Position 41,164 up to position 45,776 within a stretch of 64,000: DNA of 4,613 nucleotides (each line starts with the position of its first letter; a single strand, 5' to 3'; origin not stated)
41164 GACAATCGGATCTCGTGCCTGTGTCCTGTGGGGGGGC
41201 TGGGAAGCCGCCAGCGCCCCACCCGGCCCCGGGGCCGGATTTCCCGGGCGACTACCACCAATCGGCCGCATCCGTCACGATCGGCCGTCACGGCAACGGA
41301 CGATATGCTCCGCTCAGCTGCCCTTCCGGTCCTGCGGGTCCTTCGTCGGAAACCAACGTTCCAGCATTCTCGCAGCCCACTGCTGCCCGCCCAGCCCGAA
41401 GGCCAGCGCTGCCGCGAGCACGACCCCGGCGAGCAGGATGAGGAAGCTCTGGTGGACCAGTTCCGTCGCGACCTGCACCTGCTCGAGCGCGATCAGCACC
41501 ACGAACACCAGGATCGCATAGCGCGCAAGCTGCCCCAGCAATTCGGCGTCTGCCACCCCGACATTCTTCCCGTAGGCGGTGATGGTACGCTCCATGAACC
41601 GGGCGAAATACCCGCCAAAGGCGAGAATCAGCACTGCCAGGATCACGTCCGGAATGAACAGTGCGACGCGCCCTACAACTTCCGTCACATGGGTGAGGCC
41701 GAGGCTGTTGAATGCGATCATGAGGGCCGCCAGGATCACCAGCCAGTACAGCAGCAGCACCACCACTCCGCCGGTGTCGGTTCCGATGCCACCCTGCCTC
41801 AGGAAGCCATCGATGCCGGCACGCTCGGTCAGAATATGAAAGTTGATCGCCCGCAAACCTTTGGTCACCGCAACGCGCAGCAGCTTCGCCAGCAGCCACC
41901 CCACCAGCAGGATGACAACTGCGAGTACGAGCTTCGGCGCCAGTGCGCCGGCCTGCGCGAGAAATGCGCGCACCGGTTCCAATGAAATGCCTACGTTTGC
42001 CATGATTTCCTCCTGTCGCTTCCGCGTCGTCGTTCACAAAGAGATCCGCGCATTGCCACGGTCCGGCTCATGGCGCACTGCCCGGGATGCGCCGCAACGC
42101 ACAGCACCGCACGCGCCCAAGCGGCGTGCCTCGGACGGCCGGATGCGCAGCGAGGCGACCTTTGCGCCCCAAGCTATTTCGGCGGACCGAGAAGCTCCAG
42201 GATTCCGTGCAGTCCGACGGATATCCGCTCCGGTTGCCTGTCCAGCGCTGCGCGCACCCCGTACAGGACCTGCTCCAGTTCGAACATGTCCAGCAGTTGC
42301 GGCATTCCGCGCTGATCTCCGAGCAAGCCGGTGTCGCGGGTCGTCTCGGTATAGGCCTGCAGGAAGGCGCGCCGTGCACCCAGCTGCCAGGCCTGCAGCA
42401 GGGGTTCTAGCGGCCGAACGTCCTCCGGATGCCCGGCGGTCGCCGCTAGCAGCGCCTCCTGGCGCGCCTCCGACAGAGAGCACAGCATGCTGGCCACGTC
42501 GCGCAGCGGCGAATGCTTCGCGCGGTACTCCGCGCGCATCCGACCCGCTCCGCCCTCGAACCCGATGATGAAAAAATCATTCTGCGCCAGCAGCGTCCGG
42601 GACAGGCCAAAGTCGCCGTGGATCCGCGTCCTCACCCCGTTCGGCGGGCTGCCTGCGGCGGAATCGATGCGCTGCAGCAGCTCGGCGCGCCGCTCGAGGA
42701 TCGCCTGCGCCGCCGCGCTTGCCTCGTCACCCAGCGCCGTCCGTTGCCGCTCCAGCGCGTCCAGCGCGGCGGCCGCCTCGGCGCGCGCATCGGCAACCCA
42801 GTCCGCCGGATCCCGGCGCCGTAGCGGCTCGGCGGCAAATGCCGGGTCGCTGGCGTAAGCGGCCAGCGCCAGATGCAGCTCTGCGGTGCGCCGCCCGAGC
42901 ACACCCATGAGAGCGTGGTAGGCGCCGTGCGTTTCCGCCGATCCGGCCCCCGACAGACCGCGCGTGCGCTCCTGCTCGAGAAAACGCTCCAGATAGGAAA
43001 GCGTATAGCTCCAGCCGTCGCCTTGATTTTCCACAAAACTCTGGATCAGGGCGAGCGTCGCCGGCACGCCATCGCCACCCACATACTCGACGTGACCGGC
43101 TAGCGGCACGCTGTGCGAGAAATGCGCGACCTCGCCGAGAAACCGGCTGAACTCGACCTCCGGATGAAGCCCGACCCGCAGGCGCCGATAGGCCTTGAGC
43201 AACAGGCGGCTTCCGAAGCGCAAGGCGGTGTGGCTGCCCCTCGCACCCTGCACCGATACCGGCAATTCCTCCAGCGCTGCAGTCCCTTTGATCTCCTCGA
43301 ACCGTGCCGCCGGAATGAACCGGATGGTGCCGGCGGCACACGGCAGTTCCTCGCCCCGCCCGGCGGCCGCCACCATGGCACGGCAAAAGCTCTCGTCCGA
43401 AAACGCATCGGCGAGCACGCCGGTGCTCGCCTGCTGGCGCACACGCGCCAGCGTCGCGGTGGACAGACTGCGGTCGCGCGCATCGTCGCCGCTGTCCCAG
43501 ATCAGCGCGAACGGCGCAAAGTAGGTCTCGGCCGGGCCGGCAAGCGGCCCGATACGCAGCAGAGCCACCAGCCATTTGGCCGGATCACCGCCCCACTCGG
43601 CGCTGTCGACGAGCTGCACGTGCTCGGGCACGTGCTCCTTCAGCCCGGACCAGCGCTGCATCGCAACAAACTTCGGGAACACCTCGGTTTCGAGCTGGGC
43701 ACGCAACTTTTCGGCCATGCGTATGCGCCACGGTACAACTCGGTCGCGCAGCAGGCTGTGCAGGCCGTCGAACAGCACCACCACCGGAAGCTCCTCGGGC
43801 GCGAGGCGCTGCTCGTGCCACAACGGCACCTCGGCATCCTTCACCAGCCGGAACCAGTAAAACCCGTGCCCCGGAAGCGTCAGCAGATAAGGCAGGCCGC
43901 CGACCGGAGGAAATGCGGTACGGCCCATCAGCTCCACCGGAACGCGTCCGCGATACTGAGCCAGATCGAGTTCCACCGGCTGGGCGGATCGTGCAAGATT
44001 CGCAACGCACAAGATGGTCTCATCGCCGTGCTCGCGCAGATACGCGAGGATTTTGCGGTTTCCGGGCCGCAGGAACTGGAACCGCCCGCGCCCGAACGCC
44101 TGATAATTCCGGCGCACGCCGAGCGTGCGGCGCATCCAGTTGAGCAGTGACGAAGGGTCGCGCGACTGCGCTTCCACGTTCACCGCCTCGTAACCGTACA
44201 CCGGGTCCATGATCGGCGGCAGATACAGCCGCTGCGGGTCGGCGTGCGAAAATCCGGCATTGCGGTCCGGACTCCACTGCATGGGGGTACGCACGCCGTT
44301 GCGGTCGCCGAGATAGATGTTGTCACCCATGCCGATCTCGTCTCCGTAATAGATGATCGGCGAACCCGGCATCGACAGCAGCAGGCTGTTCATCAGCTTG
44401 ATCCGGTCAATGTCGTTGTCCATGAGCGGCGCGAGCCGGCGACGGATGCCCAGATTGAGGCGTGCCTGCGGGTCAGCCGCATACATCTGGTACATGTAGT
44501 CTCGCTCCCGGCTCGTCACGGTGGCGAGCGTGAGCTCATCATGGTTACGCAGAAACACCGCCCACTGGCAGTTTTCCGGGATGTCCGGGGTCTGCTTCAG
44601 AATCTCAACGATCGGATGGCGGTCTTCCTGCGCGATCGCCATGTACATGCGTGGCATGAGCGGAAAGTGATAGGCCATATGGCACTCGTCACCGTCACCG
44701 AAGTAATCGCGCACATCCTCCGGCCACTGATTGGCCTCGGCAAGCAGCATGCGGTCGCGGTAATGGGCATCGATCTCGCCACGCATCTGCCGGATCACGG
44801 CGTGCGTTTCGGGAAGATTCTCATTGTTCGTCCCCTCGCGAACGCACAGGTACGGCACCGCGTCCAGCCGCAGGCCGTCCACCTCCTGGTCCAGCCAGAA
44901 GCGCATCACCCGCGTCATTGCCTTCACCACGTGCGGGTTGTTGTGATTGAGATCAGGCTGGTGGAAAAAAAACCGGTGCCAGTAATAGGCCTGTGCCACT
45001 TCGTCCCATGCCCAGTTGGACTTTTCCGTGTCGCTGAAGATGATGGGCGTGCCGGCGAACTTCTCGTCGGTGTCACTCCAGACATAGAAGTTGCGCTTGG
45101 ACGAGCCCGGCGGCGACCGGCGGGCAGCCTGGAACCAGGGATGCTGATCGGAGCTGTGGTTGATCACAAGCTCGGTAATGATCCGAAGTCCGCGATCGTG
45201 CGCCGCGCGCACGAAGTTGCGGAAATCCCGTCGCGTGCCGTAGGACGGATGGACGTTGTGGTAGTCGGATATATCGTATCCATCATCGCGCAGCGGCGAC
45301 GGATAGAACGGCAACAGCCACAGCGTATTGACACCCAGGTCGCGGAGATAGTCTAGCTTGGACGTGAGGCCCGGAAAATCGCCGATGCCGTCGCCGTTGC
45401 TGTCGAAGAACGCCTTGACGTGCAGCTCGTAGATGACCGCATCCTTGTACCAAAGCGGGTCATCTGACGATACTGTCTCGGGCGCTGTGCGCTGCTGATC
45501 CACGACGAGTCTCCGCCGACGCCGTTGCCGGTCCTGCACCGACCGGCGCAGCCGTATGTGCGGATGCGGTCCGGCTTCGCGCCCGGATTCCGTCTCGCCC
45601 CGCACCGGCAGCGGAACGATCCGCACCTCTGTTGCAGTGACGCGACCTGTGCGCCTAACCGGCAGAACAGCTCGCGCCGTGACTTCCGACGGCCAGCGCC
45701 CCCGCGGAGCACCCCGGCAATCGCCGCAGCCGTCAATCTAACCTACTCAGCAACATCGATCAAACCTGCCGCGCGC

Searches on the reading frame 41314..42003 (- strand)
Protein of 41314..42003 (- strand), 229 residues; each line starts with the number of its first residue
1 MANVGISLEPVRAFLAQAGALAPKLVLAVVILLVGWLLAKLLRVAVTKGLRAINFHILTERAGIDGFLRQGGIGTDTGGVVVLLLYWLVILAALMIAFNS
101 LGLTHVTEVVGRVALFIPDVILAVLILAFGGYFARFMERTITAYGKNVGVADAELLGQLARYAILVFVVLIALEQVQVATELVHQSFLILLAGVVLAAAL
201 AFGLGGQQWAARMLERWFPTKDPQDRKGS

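Call 25: search_protein_families(library=pfam, proteins=[window:41314-42003:-], max_evalue=0.00001)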
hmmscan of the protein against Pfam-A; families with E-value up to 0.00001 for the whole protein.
window:41314-42003:- (229 aa): 1 family
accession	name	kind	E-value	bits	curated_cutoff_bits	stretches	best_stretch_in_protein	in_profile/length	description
PF05552.17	MS_channel_1st_1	-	2.5e-16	59.7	22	1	9-56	1-48/50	Mechanosensitive ion channel, conserved TM helix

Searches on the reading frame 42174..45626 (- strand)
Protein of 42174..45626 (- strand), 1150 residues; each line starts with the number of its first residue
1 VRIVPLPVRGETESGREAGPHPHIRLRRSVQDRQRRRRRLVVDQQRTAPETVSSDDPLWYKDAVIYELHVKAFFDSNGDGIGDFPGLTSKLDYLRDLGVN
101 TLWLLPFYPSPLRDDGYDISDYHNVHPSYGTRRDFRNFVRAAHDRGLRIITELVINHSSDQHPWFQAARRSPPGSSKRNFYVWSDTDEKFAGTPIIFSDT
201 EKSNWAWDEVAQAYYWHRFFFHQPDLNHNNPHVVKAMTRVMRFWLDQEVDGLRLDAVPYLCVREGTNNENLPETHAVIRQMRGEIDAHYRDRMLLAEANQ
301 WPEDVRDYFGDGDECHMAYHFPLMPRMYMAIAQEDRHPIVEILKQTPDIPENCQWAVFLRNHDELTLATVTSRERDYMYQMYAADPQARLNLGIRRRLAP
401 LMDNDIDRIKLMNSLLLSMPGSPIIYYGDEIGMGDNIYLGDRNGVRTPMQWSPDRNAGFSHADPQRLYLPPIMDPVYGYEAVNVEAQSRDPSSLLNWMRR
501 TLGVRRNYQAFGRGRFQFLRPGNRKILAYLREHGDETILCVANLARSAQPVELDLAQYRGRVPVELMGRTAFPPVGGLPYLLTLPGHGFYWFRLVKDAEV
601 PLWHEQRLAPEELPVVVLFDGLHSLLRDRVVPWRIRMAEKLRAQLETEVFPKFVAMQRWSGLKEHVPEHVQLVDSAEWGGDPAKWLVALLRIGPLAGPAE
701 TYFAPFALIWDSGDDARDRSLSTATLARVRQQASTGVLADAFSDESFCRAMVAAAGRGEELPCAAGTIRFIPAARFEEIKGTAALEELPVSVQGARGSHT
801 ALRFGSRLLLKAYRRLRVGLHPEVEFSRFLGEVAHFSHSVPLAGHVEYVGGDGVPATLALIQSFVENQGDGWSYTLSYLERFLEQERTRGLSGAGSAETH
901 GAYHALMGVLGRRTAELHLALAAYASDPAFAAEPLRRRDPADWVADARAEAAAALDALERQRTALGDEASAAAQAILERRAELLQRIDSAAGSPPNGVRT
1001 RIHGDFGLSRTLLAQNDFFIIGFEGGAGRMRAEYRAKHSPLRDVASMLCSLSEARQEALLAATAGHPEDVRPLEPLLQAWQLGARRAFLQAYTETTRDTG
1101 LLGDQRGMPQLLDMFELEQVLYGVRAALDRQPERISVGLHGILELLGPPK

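Call 25: search_protein_families(library=pfam, proteins=[window:42174-45626:-], max_evalue=0.00001)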
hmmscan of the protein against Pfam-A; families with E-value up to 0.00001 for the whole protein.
window:42174-45626:- (1150 aa): 2 families
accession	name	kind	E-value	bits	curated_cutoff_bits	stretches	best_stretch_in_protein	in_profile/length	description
PF00128.31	Alpha-amylase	-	6.9e-96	322.6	22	1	71-513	5-445/446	Alpha amylase, catalytic domain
PF16657.11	Malt_amylase_C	-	4.5e-32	110.4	27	1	514-591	1-75/75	Maltogenic Amylase, C-terminal domain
